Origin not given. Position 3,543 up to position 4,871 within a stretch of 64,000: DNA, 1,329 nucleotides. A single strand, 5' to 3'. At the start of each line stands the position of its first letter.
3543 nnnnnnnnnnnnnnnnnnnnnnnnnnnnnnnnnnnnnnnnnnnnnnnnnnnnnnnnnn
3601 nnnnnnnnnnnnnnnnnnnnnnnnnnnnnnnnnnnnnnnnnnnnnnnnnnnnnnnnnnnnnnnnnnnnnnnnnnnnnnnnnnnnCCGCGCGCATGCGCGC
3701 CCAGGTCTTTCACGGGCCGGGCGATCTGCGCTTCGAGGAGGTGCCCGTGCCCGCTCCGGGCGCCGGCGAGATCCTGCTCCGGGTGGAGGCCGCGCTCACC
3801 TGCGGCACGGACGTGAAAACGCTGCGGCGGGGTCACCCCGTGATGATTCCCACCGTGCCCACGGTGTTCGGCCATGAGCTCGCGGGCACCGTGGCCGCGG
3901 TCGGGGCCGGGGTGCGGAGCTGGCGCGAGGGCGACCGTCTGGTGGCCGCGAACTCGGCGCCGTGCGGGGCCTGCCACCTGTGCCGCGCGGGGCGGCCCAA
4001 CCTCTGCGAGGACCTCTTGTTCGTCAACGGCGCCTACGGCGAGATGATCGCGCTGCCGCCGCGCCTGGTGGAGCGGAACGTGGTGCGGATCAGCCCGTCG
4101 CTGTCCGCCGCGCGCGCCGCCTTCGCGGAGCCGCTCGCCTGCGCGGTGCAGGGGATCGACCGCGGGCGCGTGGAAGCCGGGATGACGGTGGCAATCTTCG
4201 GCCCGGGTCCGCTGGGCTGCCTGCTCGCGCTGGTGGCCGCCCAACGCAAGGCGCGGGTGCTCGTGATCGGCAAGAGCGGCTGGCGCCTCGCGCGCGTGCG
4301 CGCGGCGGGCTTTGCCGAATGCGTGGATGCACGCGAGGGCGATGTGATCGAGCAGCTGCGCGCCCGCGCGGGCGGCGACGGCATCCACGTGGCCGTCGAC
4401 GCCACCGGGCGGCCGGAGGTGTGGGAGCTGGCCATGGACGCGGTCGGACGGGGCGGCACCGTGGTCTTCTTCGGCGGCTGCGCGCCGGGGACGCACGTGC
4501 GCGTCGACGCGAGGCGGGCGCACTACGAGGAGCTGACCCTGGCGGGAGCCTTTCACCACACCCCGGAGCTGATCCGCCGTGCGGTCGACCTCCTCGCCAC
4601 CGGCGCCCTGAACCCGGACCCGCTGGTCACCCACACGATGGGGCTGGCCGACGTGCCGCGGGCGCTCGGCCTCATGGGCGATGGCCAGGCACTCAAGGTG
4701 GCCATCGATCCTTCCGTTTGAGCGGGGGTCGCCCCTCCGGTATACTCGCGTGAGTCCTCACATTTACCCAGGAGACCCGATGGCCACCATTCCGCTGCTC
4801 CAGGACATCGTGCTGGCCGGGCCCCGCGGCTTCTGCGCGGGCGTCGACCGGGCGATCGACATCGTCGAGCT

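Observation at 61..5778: Fragment of a hopanoid-associated cluster (HpnG-like, HpnA-like, HpnC/D-like, ispH) interrupted by two Zn-ADH genes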

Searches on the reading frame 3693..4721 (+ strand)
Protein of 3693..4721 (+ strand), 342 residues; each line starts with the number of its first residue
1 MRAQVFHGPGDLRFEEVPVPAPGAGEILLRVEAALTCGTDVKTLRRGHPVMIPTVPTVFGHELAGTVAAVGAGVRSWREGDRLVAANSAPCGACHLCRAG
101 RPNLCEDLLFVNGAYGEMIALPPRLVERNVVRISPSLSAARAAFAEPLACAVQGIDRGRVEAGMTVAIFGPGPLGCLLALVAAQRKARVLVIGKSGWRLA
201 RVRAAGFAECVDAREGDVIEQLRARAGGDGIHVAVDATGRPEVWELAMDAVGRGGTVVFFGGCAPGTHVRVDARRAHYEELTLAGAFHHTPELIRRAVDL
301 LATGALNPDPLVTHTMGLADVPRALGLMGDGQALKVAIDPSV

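Call 4: search_protein_families(library=ncbifam, proteins=[window:3693-4721:+], max_evalue=0.001)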
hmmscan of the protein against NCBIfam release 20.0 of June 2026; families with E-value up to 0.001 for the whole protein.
window:3693-4721:+ (342 aa): 22 families
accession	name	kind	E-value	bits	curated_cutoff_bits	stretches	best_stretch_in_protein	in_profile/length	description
TIGR00692.1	tdh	equivalog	1.1e-43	149.6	458.35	1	14-337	13-337/340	L-threonine 3-dehydrogenase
NF003808.0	PRK05396.1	equivalog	2.7e-43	148.2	380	1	12-339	13-339/341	L-threonine 3-dehydrogenase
NF041097.1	keto_inos_dh_IolM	equivalog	3.1e-43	147.9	450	1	5-333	34-382/389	scyllo-inosose 3-dehydrogenase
NF007489.0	PRK10083.1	equivalog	9e-37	126.8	376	1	1-331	1-326/339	Zn-dependent oxidoreductase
TIGR03451.1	mycoS_dep_FDH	equivalog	8.2e-35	120.3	512.9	2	148-336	157-354/358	S-(hydroxymethyl)mycothiol dehydrogenase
TIGR02818.1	adh_III_F_hyde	equivalog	2.2e-28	99.4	543.95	2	5-108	6-108/368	S-(hydroxymethyl)glutathione dehydrogenase/class III alcohol dehydrogenase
NF010344.0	PRK13771.1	subfamily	8e-28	97.4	349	1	1-332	1-324/334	putative alcohol dehydrogenase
NF007375.0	PRK09880.1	equivalog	8.4e-28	97.1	469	1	26-335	29-338/344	L-idonate 5-dehydrogenase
TIGR03366.1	HpnZ_proposed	hypoth_equivalog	2.3e-27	96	328.1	1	21-321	2-315/315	putative phosphonate catabolism associated alcohol dehydrogenase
TIGR03989.1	Rxyl_3153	subfamily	9.6e-27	94.2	440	2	10-107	12-107/370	NDMA-dependent alcohol dehydrogenase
NF041172.1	AcrlCoa_red_Thmprot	equivalog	5.9e-24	84.6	500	1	1-332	1-325/334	acryloyl-CoA reductase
NF006940.0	PRK09422.1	equivalog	3.7e-19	68.9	344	1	2-328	2-322/338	alcohol dehydrogenase AdhP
TIGR02824.1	quinone_pig3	subfamily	4e-19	68.8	296.8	2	7-85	10-87/325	putative NAD(P)H quinone oxidoreductase, PIG3 family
TIGR03201.1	dearomat_had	equivalog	3.5e-18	65.8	338.65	1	8-312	6-321/349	6-hydroxycyclohex-1-ene-1-carbonyl-CoA dehydrogenase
NF007642.0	PRK10309.1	equivalog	1.4e-17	64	550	1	1-315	1-320/347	galactitol-1-phosphate 5-dehydrogenase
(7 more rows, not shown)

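Call 5: search_protein_families(library=pfam, proteins=[window:3693-4721:+], max_evalue=0.001)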
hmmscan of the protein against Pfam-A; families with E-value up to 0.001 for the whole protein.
window:3693-4721:+ (342 aa): 4 families
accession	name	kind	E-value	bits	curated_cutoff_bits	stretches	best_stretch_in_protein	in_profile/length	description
PF08240.17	ADH_N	-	8.1e-23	81.1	23.5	1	23-125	1-98/104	Alcohol dehydrogenase GroES-like domain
PF00107.32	ADH_zinc_N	-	1.4e-19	70.8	31.8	1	173-302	1-128/129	Zinc-binding dehydrogenase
PF13602.12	ADH_zinc_N_2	-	1.9e-08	35.7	27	1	206-333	2-128/134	Zinc-binding dehydrogenase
PF16912.11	Glu_dehyd_C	-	4.1e-05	23.6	34.9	1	164-325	32-198/211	Glucose dehydrogenase C-terminus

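Call 24: search_solved_structures(query=window:3693-4721:+, max_evalue=1e-20)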
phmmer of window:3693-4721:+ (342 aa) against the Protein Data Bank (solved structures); distinct sequences matched with E-value up to 1e-20: 43.
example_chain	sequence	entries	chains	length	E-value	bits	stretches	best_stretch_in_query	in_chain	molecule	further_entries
4ej6_A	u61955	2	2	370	1.2e-41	146.1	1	5-341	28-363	Putative zinc-binding dehydrogenase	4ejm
1pl6_A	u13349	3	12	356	7.4e-36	127.1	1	5-338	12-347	Sorbitol dehydrogenase | human sorbitol dehydrogenase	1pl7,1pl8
2dfv_A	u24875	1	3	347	8e-36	127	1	13-336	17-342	Probable L-threonine 3-dehydrogenase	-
2d8a_A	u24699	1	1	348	8.1e-36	127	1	13-336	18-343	Probable L-threonine 3-dehydrogenase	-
1e3j_A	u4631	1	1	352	8.7e-36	126.9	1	5-320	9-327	NADP(H)-DEPENDENT KETOSE REDUCTASE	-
3qe3_A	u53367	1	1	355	7.7e-35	123.7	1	5-338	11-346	Sorbitol dehydrogenase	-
5k1s_A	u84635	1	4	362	2.3e-33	118.9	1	6-324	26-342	Oxidoreductase, zinc-binding dehydrogenase family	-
2dq4_A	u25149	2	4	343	1e-32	116.7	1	12-341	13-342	L-threonine 3-dehydrogenase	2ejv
3gfb_A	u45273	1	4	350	7.3e-32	114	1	14-339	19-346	L-threonine 3-dehydrogenase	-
4cpd_A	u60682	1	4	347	4.6e-31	111.3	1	1-337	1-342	ALCOHOL DEHYDROGENASE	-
5kia_A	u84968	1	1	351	1.6e-29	106.3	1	4-339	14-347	L-threonine 3-dehydrogenase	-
4ilk_A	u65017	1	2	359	2.3e-29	105.8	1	4-328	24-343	Starvation sensing protein rspB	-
7y9p_A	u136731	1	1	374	6.9e-29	104.2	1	10-331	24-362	Xylitol dehydrogenase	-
1llu_A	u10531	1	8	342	1.4e-27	99.9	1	1-331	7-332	Alcohol Dehydrogenase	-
5yln_A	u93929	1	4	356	9.4e-27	97.2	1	1-339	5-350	Alcohol dehydrogenase, zinc-containing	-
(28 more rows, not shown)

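Call 39: search_protein_representatives(protein=window:3693-4721:+)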
Query: 342 residues. Proteins with E-value up to 0.001 (for the whole library): 44530; up to 1e-10: 15572; up to 1e-30: 1438. The best 150 are listed.
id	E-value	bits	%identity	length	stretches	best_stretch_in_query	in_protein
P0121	1.8e-140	484.3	69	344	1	1-340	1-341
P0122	1.4e-115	402.5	68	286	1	58-340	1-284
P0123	3.1e-89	315.8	44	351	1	1-342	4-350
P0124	4.3e-87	308.8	47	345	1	1-328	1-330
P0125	5.4e-87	308.4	46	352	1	3-340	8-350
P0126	3.9e-86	305.6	42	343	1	9-340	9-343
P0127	7.6e-86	304.7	71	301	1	45-247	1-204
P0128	8.2e-83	294.7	45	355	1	1-327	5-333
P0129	1.9e-82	293.5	46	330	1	15-338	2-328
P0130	2.0e-82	293.4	42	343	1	1-338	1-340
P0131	8.7e-82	291.3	46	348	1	2-341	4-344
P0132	1.7e-81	290.4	45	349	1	2-341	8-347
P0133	8.5e-81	288.1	79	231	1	1-168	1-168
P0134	1.0e-79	284.5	43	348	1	2-340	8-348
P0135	2.2e-79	283.4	45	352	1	2-339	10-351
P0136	2.2e-78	280.1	42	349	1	3-321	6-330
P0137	1.5e-76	274.1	39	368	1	1-340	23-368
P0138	1.6e-76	274.0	44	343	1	1-338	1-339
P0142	1.2e-74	267.9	47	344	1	2-326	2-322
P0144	1.8e-73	264.0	40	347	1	3-340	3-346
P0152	6.7e-71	255.5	49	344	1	1-268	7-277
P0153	1.5e-70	254.3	41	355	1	1-332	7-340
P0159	6.9e-68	245.6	43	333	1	1-337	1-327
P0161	1.4e-67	244.6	42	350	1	1-328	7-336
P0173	5.1e-65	236.2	42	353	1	1-340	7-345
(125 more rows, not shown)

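Call 40: list_cluster_members(proteins=[P0123, P0124, P0125, P0126, P0128, P0130, P0131, P0132, P0134, P0135])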
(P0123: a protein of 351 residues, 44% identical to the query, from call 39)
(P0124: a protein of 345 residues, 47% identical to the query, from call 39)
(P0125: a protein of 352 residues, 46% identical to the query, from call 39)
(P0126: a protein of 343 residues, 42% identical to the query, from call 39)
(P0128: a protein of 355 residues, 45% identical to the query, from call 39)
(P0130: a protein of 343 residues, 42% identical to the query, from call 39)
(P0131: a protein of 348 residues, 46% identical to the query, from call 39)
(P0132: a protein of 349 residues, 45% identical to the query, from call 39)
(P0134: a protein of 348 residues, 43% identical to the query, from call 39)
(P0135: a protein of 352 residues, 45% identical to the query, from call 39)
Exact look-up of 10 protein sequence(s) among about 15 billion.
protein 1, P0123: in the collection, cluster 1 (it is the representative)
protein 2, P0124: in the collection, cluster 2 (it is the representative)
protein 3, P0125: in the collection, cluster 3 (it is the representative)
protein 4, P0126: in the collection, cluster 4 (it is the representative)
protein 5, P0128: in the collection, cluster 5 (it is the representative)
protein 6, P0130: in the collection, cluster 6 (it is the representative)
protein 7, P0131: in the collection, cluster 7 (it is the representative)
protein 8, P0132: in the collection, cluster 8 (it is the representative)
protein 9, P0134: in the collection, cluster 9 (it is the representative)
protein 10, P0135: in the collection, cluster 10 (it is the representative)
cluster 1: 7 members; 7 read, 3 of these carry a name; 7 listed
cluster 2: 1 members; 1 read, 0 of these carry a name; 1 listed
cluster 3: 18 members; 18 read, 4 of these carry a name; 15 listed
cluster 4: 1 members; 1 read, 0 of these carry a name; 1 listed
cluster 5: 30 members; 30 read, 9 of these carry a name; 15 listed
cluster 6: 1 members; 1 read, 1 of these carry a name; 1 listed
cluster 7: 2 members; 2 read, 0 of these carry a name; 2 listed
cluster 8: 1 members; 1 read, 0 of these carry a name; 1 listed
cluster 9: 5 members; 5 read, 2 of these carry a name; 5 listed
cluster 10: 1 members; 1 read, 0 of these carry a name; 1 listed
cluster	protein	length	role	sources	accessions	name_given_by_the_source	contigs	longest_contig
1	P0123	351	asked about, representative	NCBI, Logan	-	-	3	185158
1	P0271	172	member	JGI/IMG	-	L-iditol 2-dehydrogenase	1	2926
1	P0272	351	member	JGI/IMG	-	L-iditol 2-dehydrogenase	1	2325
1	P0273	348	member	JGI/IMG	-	L-iditol 2-dehydrogenase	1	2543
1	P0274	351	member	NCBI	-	-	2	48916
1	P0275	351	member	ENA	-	-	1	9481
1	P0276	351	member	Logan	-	-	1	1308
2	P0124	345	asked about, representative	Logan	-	-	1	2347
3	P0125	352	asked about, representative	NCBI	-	-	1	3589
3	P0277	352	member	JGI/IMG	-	L-iditol 2-dehydrogenase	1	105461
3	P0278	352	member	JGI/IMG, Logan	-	L-iditol 2-dehydrogenase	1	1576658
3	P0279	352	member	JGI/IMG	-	L-iditol 2-dehydrogenase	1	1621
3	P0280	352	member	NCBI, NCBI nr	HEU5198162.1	MAG TPA: zinc-binding dehydrogenase [Ktedonobacterales bacterium] | zinc-binding dehydrogenase [Ktedonobacterales bacterium]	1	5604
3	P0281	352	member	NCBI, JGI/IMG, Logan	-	-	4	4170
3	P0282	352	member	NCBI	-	-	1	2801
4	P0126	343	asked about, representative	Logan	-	-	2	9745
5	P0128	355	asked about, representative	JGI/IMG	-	L-iditol 2-dehydrogenase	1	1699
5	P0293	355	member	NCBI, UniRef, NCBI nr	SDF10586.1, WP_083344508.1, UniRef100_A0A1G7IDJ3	zinc-binding dehydrogenase [Terriglobus roseus] | L-iditol 2-dehydrogenase n=1 Tax=Terriglobus roseus TaxID=392734 RepID=A0A1G7IDJ3_9BACT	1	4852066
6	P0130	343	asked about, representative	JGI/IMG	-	L-iditol 2-dehydrogenase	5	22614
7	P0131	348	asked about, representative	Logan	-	-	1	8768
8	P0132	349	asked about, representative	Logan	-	-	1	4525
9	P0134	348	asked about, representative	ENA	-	-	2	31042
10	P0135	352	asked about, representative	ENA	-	-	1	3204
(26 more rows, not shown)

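Call 41: find_encoding_contigs(protein=P0293, flank=10000, max_places=2)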
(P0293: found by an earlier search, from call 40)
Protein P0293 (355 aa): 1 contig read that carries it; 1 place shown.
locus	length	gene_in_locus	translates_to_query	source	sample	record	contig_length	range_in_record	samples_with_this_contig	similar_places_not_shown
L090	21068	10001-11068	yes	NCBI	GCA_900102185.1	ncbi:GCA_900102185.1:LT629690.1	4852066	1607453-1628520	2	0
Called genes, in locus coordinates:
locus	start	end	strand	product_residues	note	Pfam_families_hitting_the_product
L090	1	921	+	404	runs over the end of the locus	PF00331:Glyco_hydro_10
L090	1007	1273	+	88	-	PF00312:Ribosomal_S15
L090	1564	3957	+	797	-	PF01138:RNase_PH, PF03725:RNase_PH_C, PF03726:PNPase, PF01138:RNase_PH, PF00013:KH_1, PF00575:S1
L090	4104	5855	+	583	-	-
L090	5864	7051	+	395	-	PF00535:Glycos_transf_2, PF26629:GT2_TM_C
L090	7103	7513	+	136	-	-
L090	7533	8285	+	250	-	PF01738:DLH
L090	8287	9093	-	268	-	PF00005:ABC_tran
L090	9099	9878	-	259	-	PF02405:MlaE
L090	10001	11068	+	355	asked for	PF08240:ADH_N, PF16912:Glu_dehyd_C (weak), PF00107:ADH_zinc_N, PF13602:ADH_zinc_N_2 (faint)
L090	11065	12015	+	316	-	PF00494:SQS_PSY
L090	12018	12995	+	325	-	PF00494:SQS_PSY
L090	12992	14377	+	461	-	PF00890:FAD_binding_2 (weak), PF01266:DAO, PF01494:FAD_binding_3 (weak), PF01593:Amino_oxidase, PF07992:Pyr_redox_2 (weak), PF12831:FAD_oxidored, PF13450:NAD_binding_8, PF01266:DAO (weak), +4 more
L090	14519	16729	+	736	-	PF08811:DUF1800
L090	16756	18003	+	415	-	PF07394:DUF1501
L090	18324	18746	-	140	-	PF07681:DoxX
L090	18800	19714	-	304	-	PF12146:Hydrolase_4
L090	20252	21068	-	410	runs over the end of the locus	PF00884:Sulfatase, PF16347:SGSH_C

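Call 42: find_encoding_contigs(protein=P0123, flank=10000, max_places=1)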
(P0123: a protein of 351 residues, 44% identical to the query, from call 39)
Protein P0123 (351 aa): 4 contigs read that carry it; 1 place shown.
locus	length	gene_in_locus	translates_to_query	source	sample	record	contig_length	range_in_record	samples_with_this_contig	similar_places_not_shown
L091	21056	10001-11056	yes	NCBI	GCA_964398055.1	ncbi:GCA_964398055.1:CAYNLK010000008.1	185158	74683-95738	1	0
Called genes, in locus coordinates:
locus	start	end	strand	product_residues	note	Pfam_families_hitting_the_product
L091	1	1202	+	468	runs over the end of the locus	PF01547:SBP_bac_1, PF13416:SBP_bac_8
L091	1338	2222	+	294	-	PF00528:BPD_transp_1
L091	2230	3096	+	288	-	PF00528:BPD_transp_1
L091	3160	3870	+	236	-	PF00392:GntR, PF07702:UTRA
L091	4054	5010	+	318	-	PF00005:ABC_tran, PF17912:OB_MalK (weak), PF08402:TOBE_2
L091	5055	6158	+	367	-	PF00005:ABC_tran, PF13304:AAA_21 (faint), PF17912:OB_MalK (weak), PF08402:TOBE_2, PF03459:TOBE (faint)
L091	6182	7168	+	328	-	PF00248:Aldo_ket_red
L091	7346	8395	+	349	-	PF00389:2-Hacid_dh, PF02826:2-Hacid_dh_C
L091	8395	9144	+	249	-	PF00392:GntR, PF07702:UTRA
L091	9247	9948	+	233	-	PF01791:DeoC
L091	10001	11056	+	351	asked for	PF08240:ADH_N, PF16912:Glu_dehyd_C, PF00107:ADH_zinc_N, PF13602:ADH_zinc_N_2 (weak)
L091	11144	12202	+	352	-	PF01208:URO-D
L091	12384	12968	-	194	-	PF05402:PqqD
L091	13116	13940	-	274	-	-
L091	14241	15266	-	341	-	PF00756:Esterase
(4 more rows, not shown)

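Call 43: find_encoding_contigs(protein=P0278, flank=10000, max_places=1)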
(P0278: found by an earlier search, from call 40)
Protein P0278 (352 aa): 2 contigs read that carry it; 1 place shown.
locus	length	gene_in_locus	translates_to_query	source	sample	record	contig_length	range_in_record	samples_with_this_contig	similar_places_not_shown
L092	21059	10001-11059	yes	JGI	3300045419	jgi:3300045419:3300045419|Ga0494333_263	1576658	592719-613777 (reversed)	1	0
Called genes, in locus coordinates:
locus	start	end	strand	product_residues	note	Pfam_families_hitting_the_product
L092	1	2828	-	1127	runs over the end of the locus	PF00498:FHA, PF16697:Yop-YscD_cpl, PF00498:FHA, PF16697:Yop-YscD_cpl, PF00498:FHA, PF00005:ABC_tran, PF01061:ABC2_membrane, PF12698:ABC2_membrane_3, +3 more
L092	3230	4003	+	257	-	PF18139:LSDAT_euk, PF18171:LSDAT_prok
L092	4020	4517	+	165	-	PF14015:DUF4231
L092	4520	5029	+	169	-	PF18181:SLATT_1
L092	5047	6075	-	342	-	PF00586:AIRS, PF02769:AIRS_C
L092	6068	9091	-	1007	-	PF00929:RNase_T, PF13307:Helicase_C_2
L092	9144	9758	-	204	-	PF01725:Ham1p_like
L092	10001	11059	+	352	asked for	PF08240:ADH_N, PF16912:Glu_dehyd_C (weak), PF00107:ADH_zinc_N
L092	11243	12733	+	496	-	PF01522:Polysacc_deac_1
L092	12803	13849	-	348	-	PF00108:Thiolase_N (weak), PF08545:ACP_syn_III, PF08541:ACP_syn_III_C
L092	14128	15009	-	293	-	PF00290:Trp_syntA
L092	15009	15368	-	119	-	PF07883:Cupin_2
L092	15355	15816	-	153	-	PF00903:Glyoxalase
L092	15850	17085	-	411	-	PF00291:PALP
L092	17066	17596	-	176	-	PF00583:Acetyltransf_1, PF13673:Acetyltransf_10, PF13508:Acetyltransf_7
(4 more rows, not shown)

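Call 44: find_encoding_contigs(protein=P0130, flank=10000, max_places=1)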
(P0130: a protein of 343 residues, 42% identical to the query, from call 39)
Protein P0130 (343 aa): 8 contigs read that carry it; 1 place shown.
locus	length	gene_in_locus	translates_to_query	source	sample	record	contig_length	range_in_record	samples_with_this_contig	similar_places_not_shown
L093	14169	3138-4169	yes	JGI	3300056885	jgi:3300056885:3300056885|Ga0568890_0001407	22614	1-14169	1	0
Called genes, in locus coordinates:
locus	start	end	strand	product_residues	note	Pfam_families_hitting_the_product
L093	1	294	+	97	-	?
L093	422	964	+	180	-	-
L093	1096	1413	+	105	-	PF11950:DUF3467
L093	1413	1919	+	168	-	PF01230:HIT, PF11969:DcpS_C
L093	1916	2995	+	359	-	PF08240:ADH_N, PF00107:ADH_zinc_N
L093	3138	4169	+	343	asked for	PF08240:ADH_N, PF16912:Glu_dehyd_C, PF00107:ADH_zinc_N, PF13602:ADH_zinc_N_2 (weak)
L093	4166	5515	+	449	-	PF02638:GHL10, PF14871:GHL6 (weak)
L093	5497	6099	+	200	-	-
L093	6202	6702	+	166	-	-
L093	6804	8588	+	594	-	PF00884:Sulfatase, PF01663:Phosphodiest, PF16347:SGSH_C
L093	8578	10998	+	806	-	PF09586:YfhO (weak)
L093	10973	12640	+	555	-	PF13231:PMT_2 (weak)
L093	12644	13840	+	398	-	PF13439:Glyco_transf_4, PF13579:Glyco_trans_4_4, PF00534:Glycos_transf_1, PF13692:Glyco_trans_1_4, PF13524:Glyco_trans_1_2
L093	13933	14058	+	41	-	-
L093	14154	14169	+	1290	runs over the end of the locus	PF14559:TPR_19 (faint), PF00515:TPR_1 (faint), PF07719:TPR_2 (faint), PF13174:TPR_6 (faint), PF13181:TPR_8 (faint), PF13424:TPR_12 (faint), PF13428:TPR_14 (faint), PF12969:DUF3857, +5 more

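Call 46: find_encoding_contigs(protein=P0131, flank=10000, max_places=2)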
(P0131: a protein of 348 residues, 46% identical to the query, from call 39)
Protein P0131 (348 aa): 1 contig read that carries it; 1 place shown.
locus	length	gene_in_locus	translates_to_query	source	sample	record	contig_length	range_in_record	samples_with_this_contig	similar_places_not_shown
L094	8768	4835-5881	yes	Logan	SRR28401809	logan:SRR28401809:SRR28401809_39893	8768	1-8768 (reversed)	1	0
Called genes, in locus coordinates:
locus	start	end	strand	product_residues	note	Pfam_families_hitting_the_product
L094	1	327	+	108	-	?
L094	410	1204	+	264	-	PF13481:AAA_25 (faint), PF00005:ABC_tran, PF13304:AAA_21 (faint), PF13401:AAA_22 (faint)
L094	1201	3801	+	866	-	PF12704:MacB_PCD (weak), PF02687:FtsX, PF12704:MacB_PCD, PF02687:FtsX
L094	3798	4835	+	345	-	PF08240:ADH_N, PF00107:ADH_zinc_N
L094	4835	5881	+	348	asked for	PF08240:ADH_N, PF16912:Glu_dehyd_C, PF00107:ADH_zinc_N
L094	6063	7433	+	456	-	-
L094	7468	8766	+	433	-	PF01408:GFO_IDH_MocA, PF22725:GFO_IDH_MocA_C3 (faint), PF02894:GFO_IDH_MocA_C (weak), PF19051:GFO_IDH_MocA_C2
